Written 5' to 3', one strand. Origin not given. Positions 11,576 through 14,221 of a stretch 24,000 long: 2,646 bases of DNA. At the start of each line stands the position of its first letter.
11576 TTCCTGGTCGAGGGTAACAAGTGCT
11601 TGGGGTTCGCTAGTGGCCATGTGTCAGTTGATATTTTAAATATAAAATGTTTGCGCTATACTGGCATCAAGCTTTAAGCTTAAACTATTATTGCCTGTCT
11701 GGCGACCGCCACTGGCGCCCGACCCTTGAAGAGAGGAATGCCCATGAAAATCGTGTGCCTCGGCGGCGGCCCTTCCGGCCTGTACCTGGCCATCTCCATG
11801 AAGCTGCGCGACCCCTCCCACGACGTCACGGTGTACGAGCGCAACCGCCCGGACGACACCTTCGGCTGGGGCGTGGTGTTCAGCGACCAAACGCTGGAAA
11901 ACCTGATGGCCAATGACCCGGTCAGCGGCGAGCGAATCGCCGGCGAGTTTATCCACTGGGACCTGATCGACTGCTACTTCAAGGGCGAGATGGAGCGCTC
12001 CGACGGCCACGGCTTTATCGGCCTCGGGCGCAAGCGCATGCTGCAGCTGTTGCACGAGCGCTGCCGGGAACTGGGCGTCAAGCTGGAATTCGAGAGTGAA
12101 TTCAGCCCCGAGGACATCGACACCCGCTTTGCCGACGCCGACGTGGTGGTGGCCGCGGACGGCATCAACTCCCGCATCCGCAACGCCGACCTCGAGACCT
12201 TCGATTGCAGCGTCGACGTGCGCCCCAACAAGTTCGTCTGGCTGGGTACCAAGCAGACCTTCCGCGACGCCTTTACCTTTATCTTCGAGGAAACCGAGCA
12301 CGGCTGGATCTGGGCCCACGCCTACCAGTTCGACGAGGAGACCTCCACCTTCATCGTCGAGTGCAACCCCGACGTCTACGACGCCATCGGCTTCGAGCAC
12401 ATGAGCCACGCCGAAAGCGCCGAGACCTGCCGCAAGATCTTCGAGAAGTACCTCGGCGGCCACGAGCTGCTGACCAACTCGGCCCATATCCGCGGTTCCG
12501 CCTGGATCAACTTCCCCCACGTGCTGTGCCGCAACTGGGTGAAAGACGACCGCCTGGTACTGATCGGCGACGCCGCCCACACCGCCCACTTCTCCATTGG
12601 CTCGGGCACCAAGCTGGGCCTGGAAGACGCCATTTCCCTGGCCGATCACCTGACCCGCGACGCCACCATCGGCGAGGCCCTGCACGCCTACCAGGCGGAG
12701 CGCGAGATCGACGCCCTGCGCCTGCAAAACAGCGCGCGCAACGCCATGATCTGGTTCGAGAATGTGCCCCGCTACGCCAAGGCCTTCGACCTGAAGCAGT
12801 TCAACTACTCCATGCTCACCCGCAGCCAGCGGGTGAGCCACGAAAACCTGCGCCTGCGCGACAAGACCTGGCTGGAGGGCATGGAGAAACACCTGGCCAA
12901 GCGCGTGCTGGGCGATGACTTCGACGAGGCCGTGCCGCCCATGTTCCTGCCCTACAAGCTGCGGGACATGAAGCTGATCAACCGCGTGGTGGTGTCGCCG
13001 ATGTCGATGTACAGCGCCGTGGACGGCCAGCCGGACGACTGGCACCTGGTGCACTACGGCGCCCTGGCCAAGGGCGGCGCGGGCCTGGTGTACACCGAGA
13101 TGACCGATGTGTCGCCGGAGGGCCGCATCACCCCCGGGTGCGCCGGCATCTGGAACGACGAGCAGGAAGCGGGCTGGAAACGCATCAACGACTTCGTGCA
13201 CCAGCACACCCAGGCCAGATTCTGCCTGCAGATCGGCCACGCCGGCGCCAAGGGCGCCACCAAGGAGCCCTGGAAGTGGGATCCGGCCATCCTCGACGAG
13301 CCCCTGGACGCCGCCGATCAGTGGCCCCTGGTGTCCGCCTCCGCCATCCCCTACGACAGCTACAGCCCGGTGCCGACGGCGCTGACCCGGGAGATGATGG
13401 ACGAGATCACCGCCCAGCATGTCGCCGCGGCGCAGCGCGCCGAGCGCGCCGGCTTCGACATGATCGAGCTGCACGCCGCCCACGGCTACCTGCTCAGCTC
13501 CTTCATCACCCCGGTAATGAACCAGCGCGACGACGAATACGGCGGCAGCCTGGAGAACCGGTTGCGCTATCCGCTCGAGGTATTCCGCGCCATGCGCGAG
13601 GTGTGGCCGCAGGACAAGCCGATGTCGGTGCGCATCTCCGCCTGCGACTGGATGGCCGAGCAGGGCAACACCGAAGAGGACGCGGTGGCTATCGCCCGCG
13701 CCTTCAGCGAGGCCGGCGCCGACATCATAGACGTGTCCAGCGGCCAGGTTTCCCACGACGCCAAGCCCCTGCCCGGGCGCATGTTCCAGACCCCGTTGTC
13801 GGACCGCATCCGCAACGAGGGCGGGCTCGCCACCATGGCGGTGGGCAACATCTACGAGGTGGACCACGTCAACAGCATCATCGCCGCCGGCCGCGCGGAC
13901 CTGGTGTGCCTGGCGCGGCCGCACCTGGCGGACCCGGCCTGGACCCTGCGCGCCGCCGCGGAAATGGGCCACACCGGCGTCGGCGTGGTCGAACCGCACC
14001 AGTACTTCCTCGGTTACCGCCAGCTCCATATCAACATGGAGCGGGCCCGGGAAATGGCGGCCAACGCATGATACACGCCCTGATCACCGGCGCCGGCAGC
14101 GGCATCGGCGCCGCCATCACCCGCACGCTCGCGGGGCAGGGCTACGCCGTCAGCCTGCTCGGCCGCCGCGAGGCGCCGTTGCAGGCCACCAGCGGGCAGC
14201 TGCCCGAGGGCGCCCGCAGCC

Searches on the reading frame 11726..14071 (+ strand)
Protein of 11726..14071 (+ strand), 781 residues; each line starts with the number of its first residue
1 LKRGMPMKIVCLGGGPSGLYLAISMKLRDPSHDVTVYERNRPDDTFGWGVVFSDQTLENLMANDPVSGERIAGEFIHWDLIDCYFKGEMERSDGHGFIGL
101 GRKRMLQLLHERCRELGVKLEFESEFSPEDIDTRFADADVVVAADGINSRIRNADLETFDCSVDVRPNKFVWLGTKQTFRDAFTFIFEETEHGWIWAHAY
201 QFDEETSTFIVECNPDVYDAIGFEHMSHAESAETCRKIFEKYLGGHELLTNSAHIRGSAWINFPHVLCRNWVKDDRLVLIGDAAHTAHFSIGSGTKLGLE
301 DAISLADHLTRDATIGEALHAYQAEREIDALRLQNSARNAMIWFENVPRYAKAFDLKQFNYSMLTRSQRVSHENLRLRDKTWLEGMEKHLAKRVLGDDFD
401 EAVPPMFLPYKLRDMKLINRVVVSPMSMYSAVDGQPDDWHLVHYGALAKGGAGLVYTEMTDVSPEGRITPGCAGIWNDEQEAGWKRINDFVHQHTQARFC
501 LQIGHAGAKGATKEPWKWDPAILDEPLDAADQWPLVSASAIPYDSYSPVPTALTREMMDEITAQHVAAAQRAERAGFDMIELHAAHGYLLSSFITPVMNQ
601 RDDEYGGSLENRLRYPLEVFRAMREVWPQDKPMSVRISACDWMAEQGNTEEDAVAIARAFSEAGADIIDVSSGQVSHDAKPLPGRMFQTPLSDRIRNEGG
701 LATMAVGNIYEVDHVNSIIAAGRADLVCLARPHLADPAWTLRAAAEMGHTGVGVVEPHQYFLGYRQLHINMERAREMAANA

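Call 4: search_protein_families(library=pfam, proteins=[window:11726-14071:+])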
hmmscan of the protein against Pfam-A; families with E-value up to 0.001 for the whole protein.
window:11726-14071:+ (781 aa): 2 families
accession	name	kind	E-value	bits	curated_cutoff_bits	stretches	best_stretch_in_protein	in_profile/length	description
PF00724.26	Oxidored_FMN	-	8.2e-63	213.2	27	1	406-745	2-337/342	NADH:flavin oxidoreductase / NADH oxidase family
PF01494.25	FAD_binding_3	-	2.6e-10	40.5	22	1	12-327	7-339/349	FAD binding domain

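Call 5: search_protein_families(library=ncbifam, proteins=[window:11726-14071:+])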
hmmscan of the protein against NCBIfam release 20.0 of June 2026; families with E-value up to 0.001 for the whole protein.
window:11726-14071:+ (781 aa): 50 families (the best 25 are shown)
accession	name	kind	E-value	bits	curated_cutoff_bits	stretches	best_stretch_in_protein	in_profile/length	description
NF006101.0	PRK08255.1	equivalog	0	1207.1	1078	1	7-779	1-764/768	bifunctional salicylyl-CoA 5-hydroxylase/oxidoreductase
NF010047.0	PRK13523.1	equivalog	5.2e-87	292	431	1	406-760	5-334/339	NADPH dehydrogenase NamA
NF041087.1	bile_acid_BaiCD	equivalog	1e-62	212.2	825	1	406-744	4-329/642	bile acid Fe-S flavoenzyme BaiCD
NF053547.1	violacein_VioD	equivalog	2.6e-58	197.6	620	1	8-349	1-335/372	flavin-dependent violacein biosynthesis monooxygenase VioD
TIGR03997.1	mycofact_OYE_2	equivalog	4.7e-56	190.5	793.15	1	406-745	2-329/645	mycofactocin system FadH/OYE family oxidoreductase 2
NF045599.1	bili_reduct_long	exception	4.7e-44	150.7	750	1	409-746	4-334/641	bilirubin reductase, long form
NF045592.1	bili_reduct_N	equivalog_domain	3.6e-41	141.5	425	1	407-746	3-333/363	bilirubin reductase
NF007899.0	PRK10605.1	subfamily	1.3e-39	136.5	403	1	406-742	6-336/365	N-ethylmaleimide reductase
TIGR03996.1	mycofact_OYE_1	hypoth_equivalog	8.9e-24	83.9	627.9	1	418-744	14-323/633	mycofactocin system FadH/OYE family oxidoreductase 1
NF005313.0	PRK06847.1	subfamily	1.5e-23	83.4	372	1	8-329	6-336/375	hypothetical protein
NF005243.0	PRK06753.1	equivalog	6.8e-16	58.1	365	2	274-328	269-322/374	hypothetical protein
NF005566.0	PRK07236.1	subfamily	1.1e-15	57.5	333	2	274-338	304-369/386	hypothetical protein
NF005720.0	PRK07538.1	subfamily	2e-13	50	400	1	130-339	148-363/418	hypothetical protein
NF005599.0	PRK07333.1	equivalog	4.7e-13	48.4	549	1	265-335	282-357/414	ubiquinone biosynthesis hydroxylase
NF033623.1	urate_HpxO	equivalog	1.4e-12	47.3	500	1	270-339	272-341/381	FAD-dependent urate hydroxylase HpxO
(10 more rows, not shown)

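Call 53: search_dna_similar(query=window:11744-14071:+, collection=plasmids, mode=protein, max_evalue=1e-100, max_rows=60, rows=spread)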
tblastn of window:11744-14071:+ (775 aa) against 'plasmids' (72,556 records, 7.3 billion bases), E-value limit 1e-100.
Records with a match: 239; places in all: 240; records where one place covers at least 80% of the query: 238.
Best place of each record, by identity: 60-80% 5; <60% 234.
By first word of the organism name: Ralstonia 137; Paracoccus 12; Ensifer 9; Aminobacter 9; Burkholderia 7; Caballeronia 6; Sinorhizobium 5; Novosphingobium 4; Pseudochrobactrum 4; Arthrobacter 4; and 31 more.
By predicted mobility (MOB-suite, as given by PLSDB): non-mobilizable 114; mobilizable 112; conjugative 13.
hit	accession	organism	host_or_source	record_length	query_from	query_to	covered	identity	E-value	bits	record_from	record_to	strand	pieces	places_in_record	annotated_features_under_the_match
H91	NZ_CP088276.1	Phyllobacterium sp. T1293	Melilotus albus,Cell culture,root nodule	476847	1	772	100%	61.4%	0e+0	932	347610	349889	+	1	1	bifunctional salicylyl-CoA 5-hydroxylase/oxidoreductase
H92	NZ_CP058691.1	Paracoccus pantotrophus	pure culture,sewage sludge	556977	1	770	99%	58.9%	0e+0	887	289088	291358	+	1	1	bifunctional salicylyl-CoA 5-hydroxylase/oxidoreductase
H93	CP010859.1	Marinovum algicola DG 898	-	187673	1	742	96%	61.0%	0e+0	873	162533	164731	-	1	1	NADH:flavin oxidoreductase, Old Yellow Enzyme family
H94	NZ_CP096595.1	Paracoccus denitrificans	mixed culture,activated sludge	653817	1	770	99%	58.4%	0e+0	885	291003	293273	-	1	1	bifunctional salicylyl-CoA 5-hydroxylase/oxidoreductase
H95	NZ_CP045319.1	Roseivivax sp. THAF197b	pure culture,Surface of a polyethylene ...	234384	1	767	99%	58.5%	0e+0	875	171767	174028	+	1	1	bifunctional salicylyl-CoA 5-hydroxylase/oxidoreductase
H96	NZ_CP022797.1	Ralstonia solanacearum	Solanum tuberosum,single cell,Potato ...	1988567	1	775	100%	57.9%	0e+0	848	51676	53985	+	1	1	none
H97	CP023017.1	Ralstonia solanacearum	Solanum tuberosum,single cell,Potato ...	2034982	1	775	100%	57.9%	0e+0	847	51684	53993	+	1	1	oxidoreductase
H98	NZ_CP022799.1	Ralstonia solanacearum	Solanum tuberosum,single cell,Potato ...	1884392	1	775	100%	57.9%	0e+0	845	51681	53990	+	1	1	none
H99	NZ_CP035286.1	Paracoccus versutus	whole organism,soil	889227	1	770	99%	58.2%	0e+0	883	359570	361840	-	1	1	bifunctional salicylyl-CoA 5-hydroxylase/oxidoreductase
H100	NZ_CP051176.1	Ralstonia solanacearum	Whole organism,tomato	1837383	1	775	100%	57.6%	0e+0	844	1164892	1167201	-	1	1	none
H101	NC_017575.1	Ralstonia solanacearum Po82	-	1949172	1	775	100%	57.3%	0e+0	845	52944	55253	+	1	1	none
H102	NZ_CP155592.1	Ralstonia solanacearum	Musa sp.,cell culture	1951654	1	775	100%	57.3%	0e+0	845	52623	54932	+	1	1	none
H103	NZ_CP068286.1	Ralstonia syzygii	Musa balbisiana cultivar Kepok,banana ...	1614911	1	775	100%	57.3%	0e+0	838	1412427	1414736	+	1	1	record has no annotation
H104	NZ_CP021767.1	Ralstonia solanacearum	Solanum lycopersicum,Tomato with ...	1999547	1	775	100%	57.2%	0e+0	840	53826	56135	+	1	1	none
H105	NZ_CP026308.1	Ralstonia solanacearum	Musa sp.,pure culture,plants with Moko ...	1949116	1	775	100%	57.1%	0e+0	841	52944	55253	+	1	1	none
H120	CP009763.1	Ralstonia solanacearum OE1-1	Solanum virginianum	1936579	1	775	100%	57.0%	0e+0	834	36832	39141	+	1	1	bifunctional salicylyl-CoA 5-hydroxylase/oxidoreductase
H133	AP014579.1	Burkholderia sp. RPE67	Riptortus pedestris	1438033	1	774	100%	55.9%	0e+0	820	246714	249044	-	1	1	flavin oxidoreductase/NADH oxidase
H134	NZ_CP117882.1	Novosphingobium sp. KACC 22771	Single cell,soil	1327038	1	775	100%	55.8%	0e+0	814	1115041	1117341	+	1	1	none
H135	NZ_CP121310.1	Ensifer adhaerens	bacterial colony,soil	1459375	1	774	100%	55.7%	0e+0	832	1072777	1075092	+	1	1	none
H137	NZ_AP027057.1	Limnohabitans sp. TEGF004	water,lake surface water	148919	1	768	99%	55.6%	0e+0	831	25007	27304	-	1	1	bifunctional salicylyl-CoA 5-hydroxylase/oxidoreductase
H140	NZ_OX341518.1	Aminobacter niigataensis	-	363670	1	765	99%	54.7%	0e+0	826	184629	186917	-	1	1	bifunctional salicylyl-CoA 5-hydroxylase/oxidoreductase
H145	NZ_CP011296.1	Rhodococcus erythropolis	pure culture,soil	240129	1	760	98%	49.5%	0e+0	704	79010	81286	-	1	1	bifunctional salicylyl-CoA 5-hydroxylase/oxidoreductase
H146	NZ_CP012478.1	Arthrobacter sp. ERGS1:01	single,stream water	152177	1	745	96%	49.1%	0e+0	663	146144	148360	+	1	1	bifunctional salicylyl-CoA 5-hydroxylase/oxidoreductase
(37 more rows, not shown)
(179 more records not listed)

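Call 54: get_annotated_region(hit=H120, flank=12000)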
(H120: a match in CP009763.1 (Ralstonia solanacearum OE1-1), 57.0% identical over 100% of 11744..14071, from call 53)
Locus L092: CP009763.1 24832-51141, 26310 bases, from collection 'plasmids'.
description: Ralstonia solanacearum OE1-1 plasmid, complete genome
organism: Ralstonia solanacearum OE1-1 (NCBI taxid 1429399)
taxonomy: Bacteria; Pseudomonadota; Betaproteobacteria; Burkholderiales; Burkholderiaceae; Ralstonia; Ralstonia solanacearum; Ralstonia solanacearum OE1-1
host: -; source: Solanum virginianum; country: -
typing (MOB-suite, as given by PLSDB): mobilizable; relaxase MOBP
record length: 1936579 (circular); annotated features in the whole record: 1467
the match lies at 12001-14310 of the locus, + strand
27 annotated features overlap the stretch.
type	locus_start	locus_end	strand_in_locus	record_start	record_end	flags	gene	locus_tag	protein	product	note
CDS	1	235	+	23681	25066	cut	-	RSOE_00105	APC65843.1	voltage-gated chloride channel ClcB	-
CDS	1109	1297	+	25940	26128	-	-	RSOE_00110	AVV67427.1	hypothetical protein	-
CDS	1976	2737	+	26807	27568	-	-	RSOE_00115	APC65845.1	hypothetical protein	-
CDS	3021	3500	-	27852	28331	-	-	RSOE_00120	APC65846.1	YbhB/YbcL family Raf kinase inhibitor-like protein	-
CDS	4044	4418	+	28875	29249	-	-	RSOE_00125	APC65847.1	porin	-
CDS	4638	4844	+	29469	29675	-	-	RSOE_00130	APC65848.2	hypothetical protein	-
CDS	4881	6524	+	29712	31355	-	-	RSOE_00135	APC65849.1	divalent metal cation transporter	-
CDS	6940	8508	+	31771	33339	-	-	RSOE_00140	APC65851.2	GALA protein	-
CDS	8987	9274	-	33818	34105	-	-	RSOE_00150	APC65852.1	DNA-binding protein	-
CDS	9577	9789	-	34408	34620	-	-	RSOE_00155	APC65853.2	hypothetical protein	-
CDS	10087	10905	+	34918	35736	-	blaOXA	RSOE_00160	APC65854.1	class D beta-lactamase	-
CDS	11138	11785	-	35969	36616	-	-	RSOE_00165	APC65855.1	DUF2076 domain-containing protein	-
CDS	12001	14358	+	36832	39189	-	-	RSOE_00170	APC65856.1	bifunctional salicylyl-CoA 5-hydroxylase/oxidoreductase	-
CDS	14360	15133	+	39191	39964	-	-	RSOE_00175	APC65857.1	SDR family NAD(P)-dependent oxidoreductase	-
CDS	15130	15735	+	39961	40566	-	-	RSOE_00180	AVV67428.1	MarR family transcriptional regulator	-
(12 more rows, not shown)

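Call 55: get_annotated_region(hit=H92, flank=12000)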
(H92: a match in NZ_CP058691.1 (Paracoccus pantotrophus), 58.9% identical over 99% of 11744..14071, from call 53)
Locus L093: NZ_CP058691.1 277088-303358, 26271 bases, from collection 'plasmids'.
description: Paracoccus pantotrophus strain ACCC10489 plasmid unnamed1, complete sequence
organism: Paracoccus pantotrophus (NCBI taxid 82367)
taxonomy: Bacteria; Pseudomonadota; Alphaproteobacteria; Rhodobacterales; Paracoccaceae; Paracoccus; Paracoccus pantotrophus
host: -; source: pure culture,sewage sludge; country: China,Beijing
typing (MOB-suite, as given by PLSDB): non-mobilizable; replicon rep_cluster_229
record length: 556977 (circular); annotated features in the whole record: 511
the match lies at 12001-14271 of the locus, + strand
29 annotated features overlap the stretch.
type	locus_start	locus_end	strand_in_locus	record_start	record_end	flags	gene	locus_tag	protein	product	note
CDS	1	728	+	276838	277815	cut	-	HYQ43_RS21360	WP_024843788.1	ABC transporter permease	GO:0055085 - transmembrane transport [Evidence IEA]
CDS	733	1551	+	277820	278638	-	-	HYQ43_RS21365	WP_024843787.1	ABC transporter permease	-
CDS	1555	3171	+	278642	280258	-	-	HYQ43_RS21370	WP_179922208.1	ABC transporter ATP-binding protein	-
CDS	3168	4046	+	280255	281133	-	-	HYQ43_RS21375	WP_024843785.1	alpha/beta hydrolase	-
CDS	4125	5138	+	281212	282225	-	-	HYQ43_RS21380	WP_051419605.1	LacI family DNA-binding transcriptional regulator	-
CDS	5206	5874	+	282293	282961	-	-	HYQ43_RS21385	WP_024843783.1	amino acid ABC transporter permease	GO:0006865 - amino acid transport [Evidence IEA]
CDS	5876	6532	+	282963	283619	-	-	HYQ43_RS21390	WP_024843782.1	amino acid ABC transporter permease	GO:0006865 - amino acid transport [Evidence IEA]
CDS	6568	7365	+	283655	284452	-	-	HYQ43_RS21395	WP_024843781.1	transporter substrate-binding domain-containing protein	-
CDS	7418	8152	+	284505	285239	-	-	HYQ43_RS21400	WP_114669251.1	amino acid ABC transporter ATP-binding protein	-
CDS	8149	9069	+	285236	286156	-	-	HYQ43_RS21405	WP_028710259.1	NAD(P)-dependent oxidoreductase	-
CDS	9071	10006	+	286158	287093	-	-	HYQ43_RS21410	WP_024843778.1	sugar kinase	-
CDS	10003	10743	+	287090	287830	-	-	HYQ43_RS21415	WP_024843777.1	fumarylacetoacetate hydrolase family protein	-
CDS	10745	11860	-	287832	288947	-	-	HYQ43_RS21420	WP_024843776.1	3-hydroxyacyl-CoA dehydrogenase NAD-binding domain-containing protein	GO:0006631 - fatty acid metabolic process [Evidence IEA]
CDS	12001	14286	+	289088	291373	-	-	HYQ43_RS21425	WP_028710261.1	bifunctional salicylyl-CoA 5-hydroxylase/oxidoreductase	-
CDS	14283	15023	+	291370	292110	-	-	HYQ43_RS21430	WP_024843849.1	SDR family oxidoreductase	-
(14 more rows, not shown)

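Call 56: get_annotated_region(hit=H145, flank=10000)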
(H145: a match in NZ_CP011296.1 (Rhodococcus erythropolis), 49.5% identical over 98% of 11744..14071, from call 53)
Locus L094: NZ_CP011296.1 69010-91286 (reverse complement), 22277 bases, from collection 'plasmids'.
description: Rhodococcus erythropolis strain BG43 plasmid pRLCBG43, complete sequence
organism: Rhodococcus erythropolis (NCBI taxid 1833)
taxonomy: Bacteria; Actinomycetota; Actinomycetes; Mycobacteriales; Nocardiaceae; Rhodococcus; Rhodococcus erythropolis
host: -; source: pure culture,soil; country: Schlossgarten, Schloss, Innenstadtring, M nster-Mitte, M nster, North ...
typing (MOB-suite, as given by PLSDB): mobilizable; replicon rep_cluster_1605; relaxase MOBP
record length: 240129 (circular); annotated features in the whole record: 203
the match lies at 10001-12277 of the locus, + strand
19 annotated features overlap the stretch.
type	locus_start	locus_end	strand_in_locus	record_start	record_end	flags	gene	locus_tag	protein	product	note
CDS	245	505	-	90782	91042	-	-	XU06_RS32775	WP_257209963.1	hypothetical protein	-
CDS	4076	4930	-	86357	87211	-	-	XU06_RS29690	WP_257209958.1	PaaX family transcriptional regulator C-terminal domain-containing protein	-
CDS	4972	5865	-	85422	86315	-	-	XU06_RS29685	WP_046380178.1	acyl-CoA thioesterase domain-containing protein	-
CDS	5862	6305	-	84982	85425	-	-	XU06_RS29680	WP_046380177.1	cupin domain-containing protein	-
CDS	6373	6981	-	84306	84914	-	-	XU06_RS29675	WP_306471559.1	fumarylacetoacetate hydrolase family protein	-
CDS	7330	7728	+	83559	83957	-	-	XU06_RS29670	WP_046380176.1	RidA family protein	-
CDS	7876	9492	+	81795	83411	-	-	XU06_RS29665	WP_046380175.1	AMP-binding protein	-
CDS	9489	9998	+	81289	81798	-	-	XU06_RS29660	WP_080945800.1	thioesterase family protein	-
CDS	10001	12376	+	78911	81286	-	-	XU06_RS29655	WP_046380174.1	bifunctional salicylyl-CoA 5-hydroxylase/oxidoreductase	-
CDS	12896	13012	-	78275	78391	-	-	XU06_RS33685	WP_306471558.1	hypothetical protein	-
CDS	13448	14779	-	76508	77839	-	-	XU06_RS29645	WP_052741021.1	MFS transporter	GO:0055085 - transmembrane transport [Evidence IEA]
CDS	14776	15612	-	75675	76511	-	aqdC1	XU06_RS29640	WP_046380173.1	2-heptyl-3-hydroxy-4-quinolone dioxygenase AqdC1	-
CDS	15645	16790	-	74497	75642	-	-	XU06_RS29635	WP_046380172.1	FAD-dependent monooxygenase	-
CDS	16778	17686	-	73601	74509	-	-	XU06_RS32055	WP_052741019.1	alpha/beta hydrolase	-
CDS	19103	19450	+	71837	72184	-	-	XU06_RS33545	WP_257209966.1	hypothetical protein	-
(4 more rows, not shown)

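Call 57: get_annotated_region(hit=H91, flank=12000)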
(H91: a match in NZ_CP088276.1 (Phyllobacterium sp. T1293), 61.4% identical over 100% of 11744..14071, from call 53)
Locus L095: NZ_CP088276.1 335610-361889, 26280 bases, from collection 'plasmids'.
description: Phyllobacterium sp. T1293 plasmid pT1293b, complete sequence
organism: Phyllobacterium sp. T1293 (NCBI taxid 555317)
taxonomy: Bacteria; Pseudomonadota; Alphaproteobacteria; Hyphomicrobiales; Phyllobacteriaceae; Phyllobacterium; Phyllobacterium sp. T1293
host: -; source: Melilotus albus,Cell culture,root nodule; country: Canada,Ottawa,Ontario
typing (MOB-suite, as given by PLSDB): non-mobilizable
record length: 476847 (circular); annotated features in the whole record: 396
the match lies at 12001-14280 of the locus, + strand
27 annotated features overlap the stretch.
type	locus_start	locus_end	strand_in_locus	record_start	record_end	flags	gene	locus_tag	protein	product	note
CDS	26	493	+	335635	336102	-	-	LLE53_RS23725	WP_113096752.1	DUF2493 domain-containing protein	-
CDS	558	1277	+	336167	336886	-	-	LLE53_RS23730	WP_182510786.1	MgtC/SapB family protein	-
CDS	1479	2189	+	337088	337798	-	-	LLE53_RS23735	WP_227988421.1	L,D-transpeptidase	GO:0018104 - peptidoglycan-protein cross-linking [Evidence IEA]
CDS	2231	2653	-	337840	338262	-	-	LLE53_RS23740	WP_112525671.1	helix-turn-helix domain-containing protein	-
CDS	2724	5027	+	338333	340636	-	-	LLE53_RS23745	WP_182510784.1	heavy metal translocating P-type ATPase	-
CDS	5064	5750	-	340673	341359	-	-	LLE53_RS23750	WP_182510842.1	ABC transporter ATP-binding protein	-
CDS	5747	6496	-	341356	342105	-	-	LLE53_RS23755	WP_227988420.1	ABC transporter ATP-binding protein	-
CDS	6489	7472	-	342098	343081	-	-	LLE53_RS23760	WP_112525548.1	branched-chain amino acid ABC transporter permease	GO:0015803 - branched-chain amino acid transport [Evidence IEA]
CDS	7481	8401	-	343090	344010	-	-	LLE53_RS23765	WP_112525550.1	branched-chain amino acid ABC transporter permease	GO:0015803 - branched-chain amino acid transport [Evidence IEA]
CDS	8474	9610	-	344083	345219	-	-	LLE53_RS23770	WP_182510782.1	ABC transporter substrate-binding protein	-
CDS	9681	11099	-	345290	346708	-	-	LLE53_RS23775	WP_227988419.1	3-hydroxyacyl-CoA dehydrogenase NAD-binding domain-containing protein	GO:0006631 - fatty acid metabolic process [Evidence IEA]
CDS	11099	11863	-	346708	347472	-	-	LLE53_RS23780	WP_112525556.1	enoyl-CoA hydratase-related protein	-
CDS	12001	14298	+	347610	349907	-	-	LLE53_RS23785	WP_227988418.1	bifunctional salicylyl-CoA 5-hydroxylase/oxidoreductase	-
CDS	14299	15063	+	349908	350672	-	-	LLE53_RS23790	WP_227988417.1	SDR family oxidoreductase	-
CDS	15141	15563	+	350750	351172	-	-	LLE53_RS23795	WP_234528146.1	MarR family transcriptional regulator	-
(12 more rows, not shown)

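Call 58: get_annotated_region(hit=H93, flank=12000)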
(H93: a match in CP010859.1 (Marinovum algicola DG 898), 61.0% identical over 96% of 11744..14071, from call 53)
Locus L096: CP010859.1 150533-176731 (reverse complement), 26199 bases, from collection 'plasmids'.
description: Marinovum algicola DG 898 plasmid pMaD4, complete sequence
organism: Marinovum algicola DG 898 (NCBI taxid 988812)
taxonomy: Bacteria; Pseudomonadota; Alphaproteobacteria; Rhodobacterales; Roseobacteraceae; Marinovum; Marinovum algicola; Marinovum algicola DG 898
host: -; source: -; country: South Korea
typing (MOB-suite, as given by PLSDB): non-mobilizable; replicon rep_cluster_547
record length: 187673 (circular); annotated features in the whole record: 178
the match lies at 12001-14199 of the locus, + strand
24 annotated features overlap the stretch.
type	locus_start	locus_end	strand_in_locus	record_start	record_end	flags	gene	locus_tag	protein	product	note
CDS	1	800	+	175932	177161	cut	-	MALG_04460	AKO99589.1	L-arabinose transport system permease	-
CDS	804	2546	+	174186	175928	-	-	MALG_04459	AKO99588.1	L-arabonate dehydratase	-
CDS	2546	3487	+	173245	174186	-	-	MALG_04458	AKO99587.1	putative dehydrogenase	-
CDS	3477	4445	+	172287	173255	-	-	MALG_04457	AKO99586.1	Galactose mutarotase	-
CDS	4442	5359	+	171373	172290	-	-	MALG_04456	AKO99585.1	Dihydrodipicolinate synthase/N-acetylneuraminate lyase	-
CDS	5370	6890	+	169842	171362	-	-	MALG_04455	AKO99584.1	NAD-dependent aldehyde dehydrogenase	-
CDS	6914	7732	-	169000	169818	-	-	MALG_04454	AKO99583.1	Esterase/lipase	-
CDS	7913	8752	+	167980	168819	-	-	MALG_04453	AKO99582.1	Tryptophan 2,3-dioxygenase (vermilion)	-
CDS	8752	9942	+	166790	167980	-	-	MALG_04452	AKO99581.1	kynureninase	-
CDS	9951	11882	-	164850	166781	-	-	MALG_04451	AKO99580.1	3-hydroxyacyl-CoA dehydrogenase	-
CDS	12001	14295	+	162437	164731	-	-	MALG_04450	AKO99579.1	NADH:flavin oxidoreductase, Old Yellow Enzyme family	-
CDS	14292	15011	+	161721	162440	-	-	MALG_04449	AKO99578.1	D3-oxoacyl-[acyl-carrier protein] reductase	-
CDS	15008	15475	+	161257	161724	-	-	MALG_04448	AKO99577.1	Transcriptional regulator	-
CDS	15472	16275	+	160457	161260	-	-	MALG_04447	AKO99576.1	Enoyl-CoA hydratase/carnithine racemase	-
CDS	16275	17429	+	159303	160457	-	-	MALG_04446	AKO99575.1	Crotonobetainyl-CoA dehydrogenase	-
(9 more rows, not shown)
